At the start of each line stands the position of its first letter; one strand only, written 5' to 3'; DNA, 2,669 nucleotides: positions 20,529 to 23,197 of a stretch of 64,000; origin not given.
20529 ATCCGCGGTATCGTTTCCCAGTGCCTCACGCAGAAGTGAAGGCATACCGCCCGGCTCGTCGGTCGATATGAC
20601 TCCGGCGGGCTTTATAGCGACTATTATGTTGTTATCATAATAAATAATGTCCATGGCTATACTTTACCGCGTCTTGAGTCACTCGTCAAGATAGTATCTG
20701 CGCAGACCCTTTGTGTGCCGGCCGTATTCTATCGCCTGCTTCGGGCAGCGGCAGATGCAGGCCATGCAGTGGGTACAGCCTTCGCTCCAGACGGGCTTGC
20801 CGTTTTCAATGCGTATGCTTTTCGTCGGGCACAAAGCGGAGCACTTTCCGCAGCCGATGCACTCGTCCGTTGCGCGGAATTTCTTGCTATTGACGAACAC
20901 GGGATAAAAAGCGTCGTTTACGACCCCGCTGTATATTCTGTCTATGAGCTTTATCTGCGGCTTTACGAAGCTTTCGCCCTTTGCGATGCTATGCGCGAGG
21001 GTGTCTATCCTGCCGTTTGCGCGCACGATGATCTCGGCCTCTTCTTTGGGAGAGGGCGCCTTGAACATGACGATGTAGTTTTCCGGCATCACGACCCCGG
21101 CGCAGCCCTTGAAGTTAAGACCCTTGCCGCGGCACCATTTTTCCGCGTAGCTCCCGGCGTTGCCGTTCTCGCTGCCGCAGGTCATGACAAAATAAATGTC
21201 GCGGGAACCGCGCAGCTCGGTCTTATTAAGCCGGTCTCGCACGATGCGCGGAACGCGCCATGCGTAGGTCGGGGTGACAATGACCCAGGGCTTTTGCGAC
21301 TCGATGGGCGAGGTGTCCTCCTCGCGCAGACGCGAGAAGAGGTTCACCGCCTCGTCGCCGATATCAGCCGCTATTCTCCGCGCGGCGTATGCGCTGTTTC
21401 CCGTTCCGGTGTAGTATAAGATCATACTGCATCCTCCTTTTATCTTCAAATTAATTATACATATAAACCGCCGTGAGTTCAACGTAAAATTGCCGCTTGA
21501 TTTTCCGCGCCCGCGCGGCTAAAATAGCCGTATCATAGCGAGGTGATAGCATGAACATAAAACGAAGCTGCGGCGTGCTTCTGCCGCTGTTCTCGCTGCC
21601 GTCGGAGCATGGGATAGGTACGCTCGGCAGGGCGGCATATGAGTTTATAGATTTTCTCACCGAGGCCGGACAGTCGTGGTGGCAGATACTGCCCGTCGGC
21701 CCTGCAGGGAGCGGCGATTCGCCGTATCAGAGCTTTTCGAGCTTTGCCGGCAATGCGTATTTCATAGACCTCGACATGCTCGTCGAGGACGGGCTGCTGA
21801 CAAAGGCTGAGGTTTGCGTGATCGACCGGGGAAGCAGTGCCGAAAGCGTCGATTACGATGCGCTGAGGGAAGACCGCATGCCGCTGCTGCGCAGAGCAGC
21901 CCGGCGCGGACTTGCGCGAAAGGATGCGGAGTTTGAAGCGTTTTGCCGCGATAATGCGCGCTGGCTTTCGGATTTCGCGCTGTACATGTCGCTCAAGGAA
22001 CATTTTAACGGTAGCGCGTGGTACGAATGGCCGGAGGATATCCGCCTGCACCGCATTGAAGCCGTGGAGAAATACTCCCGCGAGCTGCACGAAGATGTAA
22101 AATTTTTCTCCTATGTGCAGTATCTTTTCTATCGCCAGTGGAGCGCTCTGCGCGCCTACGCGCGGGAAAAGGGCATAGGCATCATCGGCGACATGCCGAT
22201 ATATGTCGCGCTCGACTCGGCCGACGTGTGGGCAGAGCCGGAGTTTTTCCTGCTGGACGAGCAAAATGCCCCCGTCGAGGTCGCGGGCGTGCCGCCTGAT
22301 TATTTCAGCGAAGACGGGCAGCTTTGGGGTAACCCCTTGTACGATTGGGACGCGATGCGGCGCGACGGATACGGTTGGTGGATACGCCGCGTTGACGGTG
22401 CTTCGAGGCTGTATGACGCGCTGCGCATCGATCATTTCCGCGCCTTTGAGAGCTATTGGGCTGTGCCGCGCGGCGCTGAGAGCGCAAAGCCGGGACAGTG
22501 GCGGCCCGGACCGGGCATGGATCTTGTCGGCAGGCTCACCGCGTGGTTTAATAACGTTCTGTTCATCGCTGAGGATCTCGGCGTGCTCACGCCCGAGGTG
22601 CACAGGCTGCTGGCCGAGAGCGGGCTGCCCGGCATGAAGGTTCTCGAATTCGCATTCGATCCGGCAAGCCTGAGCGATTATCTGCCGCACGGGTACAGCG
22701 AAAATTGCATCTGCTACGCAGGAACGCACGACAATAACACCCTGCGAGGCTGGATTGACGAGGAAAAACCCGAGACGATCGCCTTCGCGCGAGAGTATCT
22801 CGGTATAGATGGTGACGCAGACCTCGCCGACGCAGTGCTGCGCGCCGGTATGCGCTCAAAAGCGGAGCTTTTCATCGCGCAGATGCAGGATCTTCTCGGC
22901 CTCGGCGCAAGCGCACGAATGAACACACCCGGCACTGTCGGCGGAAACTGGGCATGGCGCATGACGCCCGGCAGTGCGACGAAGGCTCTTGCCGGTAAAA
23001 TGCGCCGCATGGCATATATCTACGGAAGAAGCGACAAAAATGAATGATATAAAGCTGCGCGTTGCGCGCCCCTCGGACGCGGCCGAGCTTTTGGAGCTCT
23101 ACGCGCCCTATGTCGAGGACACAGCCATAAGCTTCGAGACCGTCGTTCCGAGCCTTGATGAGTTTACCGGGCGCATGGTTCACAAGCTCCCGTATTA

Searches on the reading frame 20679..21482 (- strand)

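Call 59: search_protein_families(library=pfam, proteins=[window:20679-21482:-], max_evalue=0.00001)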
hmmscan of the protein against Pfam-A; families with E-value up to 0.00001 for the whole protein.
window:20679-21482:- (267 aa): 5 families
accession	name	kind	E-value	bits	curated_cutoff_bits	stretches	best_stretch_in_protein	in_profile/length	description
PF00037.32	Fer4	-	1.2e-07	31.7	21.1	0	205-223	5-23/24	4Fe-4S binding domain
PF13187.11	Fer4_9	-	3.8e-07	30.5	27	1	207-251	1-52/52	4Fe-4S dicluster domain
PF13237.11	Fer4_10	-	1.4e-06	28.5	25.5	1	203-247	4-53/53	4Fe-4S dicluster domain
PF13484.11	Fer4_16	-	2.3e-06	28.7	30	0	207-226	1-20/66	4Fe-4S double cluster binding domain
PF00258.30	Flavodoxin_1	-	5.9e-06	26.9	25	0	21-74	1-57/143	Flavodoxin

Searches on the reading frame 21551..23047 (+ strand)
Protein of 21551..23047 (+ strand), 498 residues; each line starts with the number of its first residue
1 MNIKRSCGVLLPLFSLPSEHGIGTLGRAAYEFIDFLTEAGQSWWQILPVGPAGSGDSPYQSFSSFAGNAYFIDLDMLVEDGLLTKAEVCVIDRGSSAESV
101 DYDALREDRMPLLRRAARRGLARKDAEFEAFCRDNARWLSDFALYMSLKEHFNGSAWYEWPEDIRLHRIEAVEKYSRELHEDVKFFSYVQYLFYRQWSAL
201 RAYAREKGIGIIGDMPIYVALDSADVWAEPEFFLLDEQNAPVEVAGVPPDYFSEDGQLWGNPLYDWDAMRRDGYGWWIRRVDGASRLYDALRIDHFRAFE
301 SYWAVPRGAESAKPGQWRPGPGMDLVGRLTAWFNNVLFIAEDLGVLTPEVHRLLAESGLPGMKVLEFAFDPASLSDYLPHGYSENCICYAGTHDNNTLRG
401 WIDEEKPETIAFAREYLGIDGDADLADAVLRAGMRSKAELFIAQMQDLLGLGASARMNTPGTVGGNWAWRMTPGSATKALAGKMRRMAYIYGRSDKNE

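Call 59: search_protein_families(library=pfam, proteins=[window:21551-23047:+], max_evalue=0.00001)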
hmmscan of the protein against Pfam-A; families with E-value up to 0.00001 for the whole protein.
window:21551-23047:+ (498 aa): 1 family
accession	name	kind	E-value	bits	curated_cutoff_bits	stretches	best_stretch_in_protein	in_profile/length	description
PF02446.23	Glyco_hydro_77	-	2.7e-182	607.3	25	1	11-474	1-462/465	4-alpha-glucanotransferase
